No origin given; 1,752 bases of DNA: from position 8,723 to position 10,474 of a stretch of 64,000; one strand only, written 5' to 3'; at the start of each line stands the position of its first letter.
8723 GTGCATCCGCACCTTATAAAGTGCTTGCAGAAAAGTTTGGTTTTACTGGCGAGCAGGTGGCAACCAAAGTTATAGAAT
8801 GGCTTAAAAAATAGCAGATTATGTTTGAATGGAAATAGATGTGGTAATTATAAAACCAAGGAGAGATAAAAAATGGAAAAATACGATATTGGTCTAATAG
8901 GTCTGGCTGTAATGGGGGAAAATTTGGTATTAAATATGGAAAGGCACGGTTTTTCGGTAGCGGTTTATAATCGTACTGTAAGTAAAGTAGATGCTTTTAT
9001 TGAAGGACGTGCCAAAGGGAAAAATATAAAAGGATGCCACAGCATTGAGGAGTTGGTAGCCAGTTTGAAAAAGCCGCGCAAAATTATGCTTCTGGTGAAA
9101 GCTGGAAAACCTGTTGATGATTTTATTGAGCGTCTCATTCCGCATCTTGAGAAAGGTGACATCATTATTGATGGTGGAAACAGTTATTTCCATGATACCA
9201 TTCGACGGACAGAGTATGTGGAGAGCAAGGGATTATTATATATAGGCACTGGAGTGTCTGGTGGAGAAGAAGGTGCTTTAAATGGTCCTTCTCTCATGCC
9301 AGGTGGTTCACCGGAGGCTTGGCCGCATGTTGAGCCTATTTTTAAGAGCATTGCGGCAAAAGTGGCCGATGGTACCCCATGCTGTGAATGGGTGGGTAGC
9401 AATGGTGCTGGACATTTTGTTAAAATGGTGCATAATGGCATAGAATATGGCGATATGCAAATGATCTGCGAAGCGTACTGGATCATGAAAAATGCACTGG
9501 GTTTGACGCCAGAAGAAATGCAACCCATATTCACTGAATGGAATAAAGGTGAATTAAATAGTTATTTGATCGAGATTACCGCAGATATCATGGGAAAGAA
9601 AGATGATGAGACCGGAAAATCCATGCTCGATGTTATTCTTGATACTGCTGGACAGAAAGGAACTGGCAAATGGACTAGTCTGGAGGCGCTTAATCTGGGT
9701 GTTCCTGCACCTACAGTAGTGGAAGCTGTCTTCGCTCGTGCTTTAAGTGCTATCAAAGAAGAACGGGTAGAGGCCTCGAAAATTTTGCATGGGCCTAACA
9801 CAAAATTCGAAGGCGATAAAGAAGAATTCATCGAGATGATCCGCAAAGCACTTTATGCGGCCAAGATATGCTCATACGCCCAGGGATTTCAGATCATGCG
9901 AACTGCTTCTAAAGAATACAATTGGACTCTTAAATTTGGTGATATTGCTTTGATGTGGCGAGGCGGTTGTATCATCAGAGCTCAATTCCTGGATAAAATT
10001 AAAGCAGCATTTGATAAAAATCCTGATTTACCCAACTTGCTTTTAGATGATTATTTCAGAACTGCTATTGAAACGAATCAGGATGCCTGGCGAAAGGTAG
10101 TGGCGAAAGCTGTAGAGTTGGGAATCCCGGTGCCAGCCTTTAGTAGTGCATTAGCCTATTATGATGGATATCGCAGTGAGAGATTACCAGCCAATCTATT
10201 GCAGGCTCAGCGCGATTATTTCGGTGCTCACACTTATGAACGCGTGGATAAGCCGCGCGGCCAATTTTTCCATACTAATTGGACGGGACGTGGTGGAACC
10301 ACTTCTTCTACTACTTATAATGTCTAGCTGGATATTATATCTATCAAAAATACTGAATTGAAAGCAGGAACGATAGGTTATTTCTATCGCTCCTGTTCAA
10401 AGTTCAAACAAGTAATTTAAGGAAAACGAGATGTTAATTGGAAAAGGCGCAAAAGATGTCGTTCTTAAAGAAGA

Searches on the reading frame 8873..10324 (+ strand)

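Call 14: search_protein_families(library=pfam, proteins=[window:8873-10324:+], max_evalue=0.001)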
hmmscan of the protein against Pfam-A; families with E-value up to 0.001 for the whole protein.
window:8873-10324:+ (484 aa): 2 families
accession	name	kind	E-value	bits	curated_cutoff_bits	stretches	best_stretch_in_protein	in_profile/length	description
PF00393.24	6PGD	-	7.4e-141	469.1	27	1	180-470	1-290/290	6-phosphogluconate dehydrogenase, C-terminal domain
PF03446.21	NAD_binding_2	-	7e-51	172.9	21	1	5-165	1-157/161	NAD binding domain of 6-phosphogluconate dehydrogenase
